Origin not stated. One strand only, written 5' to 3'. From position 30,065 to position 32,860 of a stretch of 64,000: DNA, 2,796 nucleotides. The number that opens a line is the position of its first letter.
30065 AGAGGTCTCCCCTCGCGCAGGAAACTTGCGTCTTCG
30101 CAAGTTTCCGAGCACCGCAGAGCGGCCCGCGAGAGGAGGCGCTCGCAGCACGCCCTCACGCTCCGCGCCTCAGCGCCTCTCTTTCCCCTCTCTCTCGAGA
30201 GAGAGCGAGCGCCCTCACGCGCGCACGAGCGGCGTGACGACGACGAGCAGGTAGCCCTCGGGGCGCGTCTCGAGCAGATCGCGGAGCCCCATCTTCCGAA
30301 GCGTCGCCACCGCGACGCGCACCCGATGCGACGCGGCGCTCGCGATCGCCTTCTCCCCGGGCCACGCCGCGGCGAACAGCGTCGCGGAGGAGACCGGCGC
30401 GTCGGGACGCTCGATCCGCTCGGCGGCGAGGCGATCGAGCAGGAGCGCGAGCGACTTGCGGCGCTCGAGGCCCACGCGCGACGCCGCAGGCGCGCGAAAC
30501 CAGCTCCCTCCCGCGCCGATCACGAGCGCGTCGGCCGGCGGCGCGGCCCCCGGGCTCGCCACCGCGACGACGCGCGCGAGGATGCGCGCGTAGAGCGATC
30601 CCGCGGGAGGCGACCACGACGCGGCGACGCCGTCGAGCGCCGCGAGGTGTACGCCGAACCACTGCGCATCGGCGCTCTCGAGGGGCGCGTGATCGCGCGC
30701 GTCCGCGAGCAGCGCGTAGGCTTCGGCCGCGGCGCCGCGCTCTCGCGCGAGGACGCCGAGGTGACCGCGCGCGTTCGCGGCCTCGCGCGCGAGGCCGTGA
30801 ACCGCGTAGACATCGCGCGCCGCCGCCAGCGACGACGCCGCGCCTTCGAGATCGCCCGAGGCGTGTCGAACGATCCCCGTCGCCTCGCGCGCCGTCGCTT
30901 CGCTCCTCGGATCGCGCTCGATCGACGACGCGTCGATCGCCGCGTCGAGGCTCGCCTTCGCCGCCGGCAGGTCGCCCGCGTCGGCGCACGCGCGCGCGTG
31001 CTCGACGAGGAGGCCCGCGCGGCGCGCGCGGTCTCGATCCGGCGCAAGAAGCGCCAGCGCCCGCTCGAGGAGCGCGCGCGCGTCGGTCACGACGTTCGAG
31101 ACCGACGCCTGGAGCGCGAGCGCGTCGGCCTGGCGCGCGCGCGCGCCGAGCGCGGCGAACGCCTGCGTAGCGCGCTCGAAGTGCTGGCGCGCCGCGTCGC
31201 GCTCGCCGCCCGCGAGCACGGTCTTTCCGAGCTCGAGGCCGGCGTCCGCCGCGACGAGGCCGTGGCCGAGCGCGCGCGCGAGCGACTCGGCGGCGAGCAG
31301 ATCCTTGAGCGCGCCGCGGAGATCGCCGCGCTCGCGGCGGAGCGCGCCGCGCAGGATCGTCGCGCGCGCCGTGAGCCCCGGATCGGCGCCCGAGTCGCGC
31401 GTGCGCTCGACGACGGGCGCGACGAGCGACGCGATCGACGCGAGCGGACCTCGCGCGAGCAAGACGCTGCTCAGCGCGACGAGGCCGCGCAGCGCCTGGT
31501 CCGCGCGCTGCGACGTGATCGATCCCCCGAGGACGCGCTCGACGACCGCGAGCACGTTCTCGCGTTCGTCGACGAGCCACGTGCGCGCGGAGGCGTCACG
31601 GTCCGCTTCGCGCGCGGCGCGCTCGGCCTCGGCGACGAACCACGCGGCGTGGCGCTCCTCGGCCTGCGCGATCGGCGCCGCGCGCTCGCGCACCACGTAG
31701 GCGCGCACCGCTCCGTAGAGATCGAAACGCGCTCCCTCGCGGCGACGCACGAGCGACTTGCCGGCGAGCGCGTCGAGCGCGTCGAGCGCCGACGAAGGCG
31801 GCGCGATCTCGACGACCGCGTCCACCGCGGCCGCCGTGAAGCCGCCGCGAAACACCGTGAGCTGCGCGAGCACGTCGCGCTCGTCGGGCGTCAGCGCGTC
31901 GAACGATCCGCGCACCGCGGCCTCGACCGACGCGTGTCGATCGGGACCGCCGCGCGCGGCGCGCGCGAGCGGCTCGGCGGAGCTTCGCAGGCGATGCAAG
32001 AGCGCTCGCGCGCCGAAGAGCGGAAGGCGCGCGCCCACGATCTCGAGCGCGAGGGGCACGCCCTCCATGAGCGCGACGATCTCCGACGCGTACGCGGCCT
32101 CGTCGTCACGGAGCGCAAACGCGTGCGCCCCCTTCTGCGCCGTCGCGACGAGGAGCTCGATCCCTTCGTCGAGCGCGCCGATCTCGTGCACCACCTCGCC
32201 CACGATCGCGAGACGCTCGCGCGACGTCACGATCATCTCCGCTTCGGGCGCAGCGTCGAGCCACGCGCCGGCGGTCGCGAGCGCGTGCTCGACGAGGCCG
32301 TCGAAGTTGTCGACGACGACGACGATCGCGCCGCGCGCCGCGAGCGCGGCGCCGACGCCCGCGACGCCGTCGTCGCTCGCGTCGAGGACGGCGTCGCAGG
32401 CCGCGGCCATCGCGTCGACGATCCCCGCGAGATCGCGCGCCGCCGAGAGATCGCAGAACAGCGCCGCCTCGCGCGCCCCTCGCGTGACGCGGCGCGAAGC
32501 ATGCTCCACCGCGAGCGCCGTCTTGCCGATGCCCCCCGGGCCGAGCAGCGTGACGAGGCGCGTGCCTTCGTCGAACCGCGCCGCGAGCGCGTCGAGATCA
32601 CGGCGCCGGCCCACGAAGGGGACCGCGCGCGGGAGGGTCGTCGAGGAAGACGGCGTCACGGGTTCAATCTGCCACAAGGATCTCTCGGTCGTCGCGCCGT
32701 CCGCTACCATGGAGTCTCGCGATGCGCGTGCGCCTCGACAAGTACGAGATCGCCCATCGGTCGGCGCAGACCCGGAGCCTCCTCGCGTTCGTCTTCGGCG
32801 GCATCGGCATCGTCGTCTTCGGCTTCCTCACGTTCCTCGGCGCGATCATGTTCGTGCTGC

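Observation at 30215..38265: AfsK/AfsR-like kinase-regulator pair with a domain-permuted regulator, abutting a P450/oxygenase operon of unknown substrate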

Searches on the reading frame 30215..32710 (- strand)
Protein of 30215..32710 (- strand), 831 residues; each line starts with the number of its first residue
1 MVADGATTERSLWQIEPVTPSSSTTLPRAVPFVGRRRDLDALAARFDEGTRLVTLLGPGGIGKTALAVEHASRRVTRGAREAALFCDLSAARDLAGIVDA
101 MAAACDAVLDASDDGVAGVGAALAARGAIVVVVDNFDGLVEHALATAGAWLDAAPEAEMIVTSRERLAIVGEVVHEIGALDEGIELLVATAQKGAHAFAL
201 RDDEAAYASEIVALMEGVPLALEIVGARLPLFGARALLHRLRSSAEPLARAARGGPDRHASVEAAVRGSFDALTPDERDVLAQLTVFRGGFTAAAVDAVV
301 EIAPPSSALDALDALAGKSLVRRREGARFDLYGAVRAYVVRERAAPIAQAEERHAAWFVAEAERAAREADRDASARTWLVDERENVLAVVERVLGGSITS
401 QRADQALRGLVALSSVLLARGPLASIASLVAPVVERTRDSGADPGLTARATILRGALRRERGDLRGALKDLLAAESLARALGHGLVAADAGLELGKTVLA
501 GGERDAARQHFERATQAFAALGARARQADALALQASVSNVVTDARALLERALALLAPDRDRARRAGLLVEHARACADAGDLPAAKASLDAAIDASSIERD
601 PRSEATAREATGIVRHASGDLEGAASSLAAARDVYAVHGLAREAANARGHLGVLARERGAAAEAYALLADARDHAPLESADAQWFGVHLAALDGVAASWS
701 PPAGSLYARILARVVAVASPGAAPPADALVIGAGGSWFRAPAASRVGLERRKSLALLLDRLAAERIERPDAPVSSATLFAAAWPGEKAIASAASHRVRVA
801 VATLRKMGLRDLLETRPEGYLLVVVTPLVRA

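Call 12: search_protein_families(library=pfam, proteins=[window:30215-32710:-], max_evalue=0.01)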
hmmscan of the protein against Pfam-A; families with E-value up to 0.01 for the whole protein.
window:30215-32710:- (831 aa): 4 families
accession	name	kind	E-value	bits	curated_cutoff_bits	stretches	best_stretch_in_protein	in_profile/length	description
PF13191.12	AAA_16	-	5.9e-07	30.6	32.6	1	31-154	1-147/167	AAA ATPase domain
PF00931.28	NB-ARC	-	0.00014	21.7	23.5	1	44-229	10-205/248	NB-ARC domain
PF13401.12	AAA_22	-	0.00016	22.4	27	1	49-152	4-109/130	AAA domain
PF13424.12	TPR_12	-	0.0093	16.6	30.1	0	565-635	3-75/77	Tetratricopeptide repeat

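Call 16: find_homologous_proteins(query=window:30215-32710:-)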
Query window:30215-32710:- (831 aa): 1309 proteins with E <= 0.001 among 8000 candidates; the best 120 are listed.
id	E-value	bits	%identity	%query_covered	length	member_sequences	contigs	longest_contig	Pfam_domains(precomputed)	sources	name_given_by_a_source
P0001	0.0e+0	1644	100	98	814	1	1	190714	PF25872.1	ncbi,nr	ncbi:MAG: hypothetical protein KF819_10485 [Labilithrix sp.]|nr:hypothetical protein [Labilithrix sp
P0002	4.9e-264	897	61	97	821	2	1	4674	PF25872.1,PF13424.13,PF13191.13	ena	-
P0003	1.1e-248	846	59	81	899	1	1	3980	PF13424.13,PF13401.13,PF13191.13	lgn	-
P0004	1.7e-244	832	57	97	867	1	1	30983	PF25872.1,PF13424.13,PF13191.13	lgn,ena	-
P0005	2.0e-244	832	62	81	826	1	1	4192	PF13424.13,PF13191.13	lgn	-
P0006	5.3e-244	830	60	96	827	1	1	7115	PF25872.1,PF13424.13,PF13401.13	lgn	-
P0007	3.0e-242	825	58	81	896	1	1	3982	PF13424.13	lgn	-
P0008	3.4e-242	824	59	100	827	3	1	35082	PF13424.13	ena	-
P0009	1.5e-241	822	58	96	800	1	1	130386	PF13424.13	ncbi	-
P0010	7.2e-241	820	62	81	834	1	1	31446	PF13191.13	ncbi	-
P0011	3.4e-240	818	58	97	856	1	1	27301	PF25872.1,PF13424.13,PF13191.13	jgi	-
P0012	2.9e-239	815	61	81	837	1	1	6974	PF13424.13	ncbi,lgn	-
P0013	5.0e-235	801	54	98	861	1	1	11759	PF13424.13,PF13401.13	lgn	-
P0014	7.1e-230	784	57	96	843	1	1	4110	PF25872.1,PF13401.13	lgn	-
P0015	3.9e-219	748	55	97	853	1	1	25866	PF13424.13,PF13401.13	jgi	jgi:predicted ATPase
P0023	4.3e-197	675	49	100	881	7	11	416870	PF17874.8,PF13424.13,PF13401.13,PF13191.13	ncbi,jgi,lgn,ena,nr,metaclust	ncbi:MAG: hypothetical protein BGO98_30255 [Myxococcales bacterium 68-20]|nr:MAG: hypothetical prote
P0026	3.6e-191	656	52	97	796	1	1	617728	PF25872.1,PF13401.13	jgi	-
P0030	7.0e-183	628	50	98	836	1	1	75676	PF25872.1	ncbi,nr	ncbi:MAG: hypothetical protein JST00_19645 [Deltaproteobacteria bacterium]|nr:hypothetical protein [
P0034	4.7e-145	503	44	97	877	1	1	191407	PF05729.19,PF13424.13,PF13401.13,PF13191.13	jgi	jgi:predicted ATPase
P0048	2.8e-113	398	36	96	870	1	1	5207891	PF17874.8,PF00515.35,PF13424.13,PF13401.13,PF07719.24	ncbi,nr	ncbi:MAG: AAA family ATPase [Polyangiaceae bacterium]|nr:AAA family ATPase [Polyangiaceae bacterium]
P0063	7.0e-76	274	34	95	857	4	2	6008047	PF17874.8,PF00515.35,PF13424.13,PF13401.13,PF07719.24,PF00931.29,PF13191.13,PF13374.13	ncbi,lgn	-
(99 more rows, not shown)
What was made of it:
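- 30215..32710 (-): STAND-TPR-wHTH regulator (KF819_10485). It is 831 aa from the ATG at 32710. The more likely start is the GTG at 32659 (814 aa). 100% match to P0001 (call 16). 1309 homologues (call 16).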

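Call 17: find_encoding_contigs(protein=P0001, flank=10000, max_places=3)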
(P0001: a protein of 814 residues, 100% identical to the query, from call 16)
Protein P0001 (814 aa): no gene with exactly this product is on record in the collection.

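Call 18: find_encoding_contigs(protein=P0009, flank=10000, max_places=2)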
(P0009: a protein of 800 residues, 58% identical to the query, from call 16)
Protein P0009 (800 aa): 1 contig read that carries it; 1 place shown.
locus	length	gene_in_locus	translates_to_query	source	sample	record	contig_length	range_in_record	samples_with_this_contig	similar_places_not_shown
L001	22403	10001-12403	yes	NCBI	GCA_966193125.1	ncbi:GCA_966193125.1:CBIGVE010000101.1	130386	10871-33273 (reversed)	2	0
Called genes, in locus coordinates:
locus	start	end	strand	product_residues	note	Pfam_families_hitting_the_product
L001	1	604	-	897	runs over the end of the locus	PF13191:AAA_16, PF13176:TPR_7 (faint), PF13424:TPR_12, PF17874:TPR_MalT, PF13424:TPR_12, PF00515:TPR_1 (weak), PF13374:TPR_10 (weak), PF13424:TPR_12, +10 more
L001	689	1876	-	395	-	PF03411:Peptidase_M74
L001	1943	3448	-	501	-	PF00614:PLDc (weak), PF13091:PLDc_2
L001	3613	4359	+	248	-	PF01144:CoA_trans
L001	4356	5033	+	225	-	PF01144:CoA_trans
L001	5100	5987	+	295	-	-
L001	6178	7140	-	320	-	PF13593:SBF_like, PF01758:SBF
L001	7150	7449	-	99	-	PF05016:ParE_toxin (weak)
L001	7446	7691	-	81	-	-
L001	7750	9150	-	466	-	PF00069:Pkinase, PF07714:PK_Tyr_Ser-Thr, PF03109:ABC1 (weak), PF17667:Pkinase_fungal (faint)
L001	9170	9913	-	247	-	-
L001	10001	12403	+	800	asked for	PF13424:TPR_12 (faint)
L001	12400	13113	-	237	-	PF02463:SMC_N (faint), PF13191:AAA_16 (weak), PF00005:ABC_tran, PF13304:AAA_21 (faint)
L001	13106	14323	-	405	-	PF12704:MacB_PCD, PF02687:FtsX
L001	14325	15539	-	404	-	PF25885:HH_EMRA (weak), PF25954:Beta-barrel_RND_2, PF25989:YknX_C (weak)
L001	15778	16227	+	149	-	PF00571:CBS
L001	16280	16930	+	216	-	PF10025:DUF2267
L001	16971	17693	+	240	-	PF00440:TetR_N, PF13305:TetR_C_33 (weak)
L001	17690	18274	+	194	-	PF04116:FA_hydroxylase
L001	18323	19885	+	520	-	PF00067:p450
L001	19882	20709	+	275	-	-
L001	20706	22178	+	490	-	-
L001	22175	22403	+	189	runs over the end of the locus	-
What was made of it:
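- L001 has the cassette after TetR and FA_hydroxylase (call 18).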

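Call 19: find_encoding_contigs(protein=P0023, flank=10000, max_places=2)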
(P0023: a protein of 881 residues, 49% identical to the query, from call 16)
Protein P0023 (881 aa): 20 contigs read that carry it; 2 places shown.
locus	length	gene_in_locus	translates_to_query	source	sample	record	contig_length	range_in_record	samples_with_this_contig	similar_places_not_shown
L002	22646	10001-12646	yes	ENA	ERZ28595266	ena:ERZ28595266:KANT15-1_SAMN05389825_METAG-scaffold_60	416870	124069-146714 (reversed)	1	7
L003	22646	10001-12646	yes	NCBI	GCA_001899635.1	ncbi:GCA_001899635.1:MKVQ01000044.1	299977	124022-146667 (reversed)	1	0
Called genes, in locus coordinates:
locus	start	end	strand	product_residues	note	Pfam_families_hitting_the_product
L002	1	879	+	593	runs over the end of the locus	PF17517:IgGFc_binding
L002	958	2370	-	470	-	PF00034:Cytochrom_C (faint), PF13442:Cytochrome_CBB3 (faint), PF22297:PccH (faint), PF07635:PSCyt1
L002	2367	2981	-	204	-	-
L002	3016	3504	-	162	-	PF13442:Cytochrome_CBB3, PF00034:Cytochrom_C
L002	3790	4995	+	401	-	PF00155:Aminotran_1_2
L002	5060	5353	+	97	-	PF00462:Glutaredoxin, PF13417:GST_N_3, PF13409:GST_N_2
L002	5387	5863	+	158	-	-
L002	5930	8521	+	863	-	PF02861:Clp_N, PF13191:AAA_16 (weak), PF00004:AAA (weak), PF17871:AAA_lid_9, PF00004:AAA, PF07724:AAA_2, PF07728:AAA_5, PF10431:ClpB_D2-small, +6 more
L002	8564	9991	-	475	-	PF00069:Pkinase, PF07714:PK_Tyr_Ser-Thr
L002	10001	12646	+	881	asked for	PF13191:AAA_16 (weak), PF13401:AAA_22 (weak), PF13424:TPR_12 (faint), PF17874:TPR_MalT (weak)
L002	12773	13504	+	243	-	PF12483:GIDE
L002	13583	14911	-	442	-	PF00202:Aminotran_3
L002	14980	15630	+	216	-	PF05724:TPMT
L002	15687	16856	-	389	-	-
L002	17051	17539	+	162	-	-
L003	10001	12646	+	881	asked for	PF13191:AAA_16 (weak), PF13401:AAA_22 (weak), PF13424:TPR_12 (faint), PF17874:TPR_MalT (weak)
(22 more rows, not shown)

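Call 41: search_protein_families(library=ncbifam, proteins=[window:30215-32710:-], max_evalue=0.01)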
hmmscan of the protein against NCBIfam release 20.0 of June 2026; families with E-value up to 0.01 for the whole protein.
window:30215-32710:- (831 aa): 1 family
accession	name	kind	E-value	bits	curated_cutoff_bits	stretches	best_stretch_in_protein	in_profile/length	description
NF041717.1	HaaA_phane_TPR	equivalog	5.8e-14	51.2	1125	2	25-340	96-423/882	cyclophane-containing RiPP biosynthesis TPR protein HaaT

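Call 47: search_protein_families(library=pfam, proteins=[P0030, P0002, P0026, window:30215-32710:-], max_evalue=1)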
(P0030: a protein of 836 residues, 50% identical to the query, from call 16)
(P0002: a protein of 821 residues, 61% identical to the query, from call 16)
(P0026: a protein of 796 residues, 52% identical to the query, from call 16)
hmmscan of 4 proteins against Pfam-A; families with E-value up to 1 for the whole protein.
P0030 (836 aa): 6 families
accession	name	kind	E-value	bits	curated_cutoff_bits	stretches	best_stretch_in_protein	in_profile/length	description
PF00931.28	NB-ARC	-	0.00018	21.3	23.5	1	20-219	5-205/248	NB-ARC domain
PF13401.12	AAA_22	-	0.0018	19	27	1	30-128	4-96/130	AAA domain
PF25199.1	nSTAND_NTPase5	-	0.0034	17.6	34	1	24-155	34-135/145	Novel STAND NTPase 5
PF01637.24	ATPase_2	-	0.015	15.6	33.2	1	13-56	1-45/225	ATPase domain predominantly from Archaea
PF02562.22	PhoH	-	0.16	11.9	27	1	31-65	19-53/205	PhoH-like protein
PF20720.3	nSTAND3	-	0.26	11.4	27.2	0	31-73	17-58/155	Novel STAND NTPase 3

P0002 (821 aa): 14 families
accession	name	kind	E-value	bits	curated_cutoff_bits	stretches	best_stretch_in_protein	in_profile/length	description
PF13424.12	TPR_12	-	4.4e-11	43.3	30.1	3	587-658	3-76/77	Tetratricopeptide repeat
PF13191.12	AAA_16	-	2.5e-06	28.6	32.6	1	6-128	1-158/167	AAA ATPase domain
PF13401.12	AAA_22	-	4.7e-05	24.2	27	1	24-123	4-105/130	AAA domain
PF25199.1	nSTAND_NTPase5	-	0.0011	19.3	34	0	100-141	94-135/145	Novel STAND NTPase 5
PF07719.23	TPR_2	-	0.0023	18.4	27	1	549-575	3-29/34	Tetratricopeptide repeat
PF13181.12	TPR_8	-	0.004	17.6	25.7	0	549-575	3-29/34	Tetratricopeptide repeat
PF05729.18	NACHT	-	0.012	15.9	26.7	1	26-141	1-131/167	NACHT domain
PF13432.12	TPR_16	-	0.015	16.2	32.7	3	553-616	3-60/65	Tetratricopeptide repeat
PF00931.28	NB-ARC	-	0.023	14.4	23.5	1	20-141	11-138/248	NB-ARC domain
PF01695.23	IstB_IS21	-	0.1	12.5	24.1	1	20-53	87-120/238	IstB-like ATP binding protein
PF00515.34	TPR_1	-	0.19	12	27.8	0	472-496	3-27/34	Tetratricopeptide repeat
PF01637.24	ATPase_2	-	0.21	11.8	33.2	1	7-49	1-44/225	ATPase domain predominantly from Archaea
PF18042.7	ORF_12_N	-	0.24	12.3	26.7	1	331-394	5-72/94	ORF 12 gene product N-terminal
PF09976.15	TPR_21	-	0.72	10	25.5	1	552-614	81-140/193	Tetratricopeptide repeat-like domain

P0026 (796 aa): 7 families
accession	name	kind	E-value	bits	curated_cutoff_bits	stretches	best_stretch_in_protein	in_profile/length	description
PF13401.12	AAA_22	-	1.4e-05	25.8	27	1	23-120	3-98/130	AAA domain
PF05729.18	NACHT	-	3.8e-05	24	26.7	1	26-143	1-133/167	NACHT domain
PF00931.28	NB-ARC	-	0.029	14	23.5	1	23-52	16-45/248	NB-ARC domain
PF13424.12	TPR_12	-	0.043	14.4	30.1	1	559-618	15-76/77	Tetratricopeptide repeat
PF01637.24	ATPase_2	-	0.15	12.3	33.2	1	7-49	1-44/225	ATPase domain predominantly from Archaea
PF25199.1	nSTAND_NTPase5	-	0.25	11.6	34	0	22-140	38-134/145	Novel STAND NTPase 5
PF20720.3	nSTAND3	-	0.35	11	27.2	1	25-54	17-45/155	Novel STAND NTPase 3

window:30215-32710:- (831 aa): 8 families
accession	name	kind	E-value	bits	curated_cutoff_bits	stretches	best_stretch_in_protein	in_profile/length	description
PF13191.12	AAA_16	-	5.9e-07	30.6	32.6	1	31-154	1-147/167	AAA ATPase domain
PF00931.28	NB-ARC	-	0.00014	21.7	23.5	1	44-229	10-205/248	NB-ARC domain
PF13401.12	AAA_22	-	0.00016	22.4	27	1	49-152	4-109/130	AAA domain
PF13424.12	TPR_12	-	0.0093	16.6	30.1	2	565-635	3-75/77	Tetratricopeptide repeat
PF13432.12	TPR_16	-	0.017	16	32.7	1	571-631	3-57/65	Tetratricopeptide repeat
PF05729.18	NACHT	-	0.034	14.4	26.7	1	51-165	1-130/167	NACHT domain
PF01695.23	IstB_IS21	-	0.035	14.1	24.1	1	45-80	87-122/238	IstB-like ATP binding protein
PF01637.24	ATPase_2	-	0.073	13.3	33.2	1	32-75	1-45/225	ATPase domain predominantly from Archaea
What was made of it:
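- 32021..32620 (-): P-loop STAND NTPase module (residues about 31-230). AAA_16 E=5.9e-7, NB-ARC E=1.4e-4, AAA_22 E=1.6e-4, all just below the gathering cut-offs (calls 12, 47).
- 30806..31018 (-): Best-scoring TPR-like stretch (residues 565-635) within a long helical-repeat region. The homologue P0002 reaches TPR_12 E=4.4e-11 (calls 12, 47).
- On SARP / AfsR family: No BTAD hit in Pfam at E<=1 for the window protein or three homologues (call 47).
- On STAND NTPases: Hits to NB-ARC, AAA_16, NACHT and nSTAND are concordant though sub-threshold (calls 12, 47). TPR hits appear in homologues (call 47).
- On MalT/LAL regulators: There is no GerE hit (calls 12, 47).
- Closest known: AfsR. Different: No BTAD hit appeared at E<=1 (call 47).
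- Closest known: EmbR-PknH. Different: No FHA domain is found here (calls 12, 47).
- Checked: It carries a Walker A motif (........) and several concordant but sub-threshold STAND hits: AAA_16 30.6 bits against a 32.6 cut-off, NB-ARC 21.7 against 23.5, and AAA_22 and TPR_12 (calls 12, 47).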

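Call 83: search_protein_families(library=padloc, proteins=[window:30215-32710:-], max_evalue=0.001)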
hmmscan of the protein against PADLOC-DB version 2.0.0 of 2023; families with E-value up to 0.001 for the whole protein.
window:30215-32710:- (831 aa): 0 families

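Call 86: find_encoding_contigs(protein=P0048, flank=5000, max_places=1)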
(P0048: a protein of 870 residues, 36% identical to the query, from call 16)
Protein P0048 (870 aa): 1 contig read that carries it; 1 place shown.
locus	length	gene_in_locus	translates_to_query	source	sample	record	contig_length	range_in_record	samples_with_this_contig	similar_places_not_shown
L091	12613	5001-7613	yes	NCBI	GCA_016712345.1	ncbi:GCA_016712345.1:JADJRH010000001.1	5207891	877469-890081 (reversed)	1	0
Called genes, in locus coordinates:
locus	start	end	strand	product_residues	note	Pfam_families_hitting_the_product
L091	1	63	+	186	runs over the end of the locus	-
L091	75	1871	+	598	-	PF13620:CarboxypepD_reg (faint)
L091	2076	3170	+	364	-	PF02518:HATPase_c, PF00072:Response_reg (weak)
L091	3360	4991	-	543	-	PF00069:Pkinase, PF03109:ABC1 (faint), PF07714:PK_Tyr_Ser-Thr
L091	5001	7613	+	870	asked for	PF13401:AAA_22, PF07719:TPR_2 (faint), PF00515:TPR_1 (faint), PF13424:TPR_12 (weak), PF17874:TPR_MalT (weak)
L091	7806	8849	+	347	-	PF12483:GIDE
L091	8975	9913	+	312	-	-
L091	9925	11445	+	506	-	-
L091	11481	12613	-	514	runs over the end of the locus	PF13519:VWA_2 (faint), PF00092:VWA (weak)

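Call 87: find_encoding_contigs(protein=P0063, flank=5000, max_places=1)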
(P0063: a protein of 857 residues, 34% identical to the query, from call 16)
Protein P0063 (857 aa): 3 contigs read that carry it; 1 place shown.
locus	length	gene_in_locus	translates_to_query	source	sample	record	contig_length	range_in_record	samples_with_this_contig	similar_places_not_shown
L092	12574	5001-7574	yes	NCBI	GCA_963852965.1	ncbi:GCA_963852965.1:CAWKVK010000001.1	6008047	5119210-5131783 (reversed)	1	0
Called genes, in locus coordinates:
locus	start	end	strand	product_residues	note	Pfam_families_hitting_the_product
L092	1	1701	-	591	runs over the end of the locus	PF00069:Pkinase, PF07714:PK_Tyr_Ser-Thr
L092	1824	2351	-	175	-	-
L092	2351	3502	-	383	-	PF05762:VWA_CoxE (faint)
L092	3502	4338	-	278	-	PF00158:Sigma54_activat (faint), PF13401:AAA_22 (weak), PF00004:AAA, PF07724:AAA_2 (weak), PF07728:AAA_5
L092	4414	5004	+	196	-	-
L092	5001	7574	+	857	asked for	PF00931:NB-ARC (faint), PF13191:AAA_16, PF13401:AAA_22, PF13374:TPR_10 (faint), PF17874:TPR_MalT (weak), PF13424:TPR_12, PF17874:TPR_MalT, PF13424:TPR_12, +2 more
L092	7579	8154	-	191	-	PF11845:Tll0287-like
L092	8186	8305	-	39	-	-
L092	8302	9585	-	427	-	-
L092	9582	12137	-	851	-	PF24681:Kelch_KLHDC2_KLHL20_DRC7 (weak)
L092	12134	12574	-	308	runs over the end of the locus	PF00850:Hist_deacetyl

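Call 88: find_encoding_contigs(protein=P0034, flank=5000, max_places=1)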
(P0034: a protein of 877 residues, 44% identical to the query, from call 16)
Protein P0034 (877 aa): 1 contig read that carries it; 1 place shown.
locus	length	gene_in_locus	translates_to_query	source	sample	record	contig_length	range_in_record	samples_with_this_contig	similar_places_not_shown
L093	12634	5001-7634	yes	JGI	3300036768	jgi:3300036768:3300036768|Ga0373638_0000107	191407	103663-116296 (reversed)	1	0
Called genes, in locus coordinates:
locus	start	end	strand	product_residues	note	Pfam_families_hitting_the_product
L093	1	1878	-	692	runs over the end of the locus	PF02934:GatB_N, PF02637:GatB_Yqey, PF01588:tRNA_bind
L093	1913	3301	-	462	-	PF00069:Pkinase, PF03109:ABC1 (faint), PF07714:PK_Tyr_Ser-Thr, PF01636:APH (faint)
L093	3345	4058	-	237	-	-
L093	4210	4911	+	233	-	-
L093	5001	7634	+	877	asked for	PF13191:AAA_16, PF13401:AAA_22, PF05729:NACHT (weak), PF13424:TPR_12 (weak)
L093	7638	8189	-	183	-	-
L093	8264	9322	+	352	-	-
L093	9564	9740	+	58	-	-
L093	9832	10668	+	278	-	-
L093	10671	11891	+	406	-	-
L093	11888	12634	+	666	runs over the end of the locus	PF02543:Carbam_trans_N, PF16861:Carbam_trans_C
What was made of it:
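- The same holds in L091, L092 and L093 (calls 86-88), down to 33% regulator identity.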
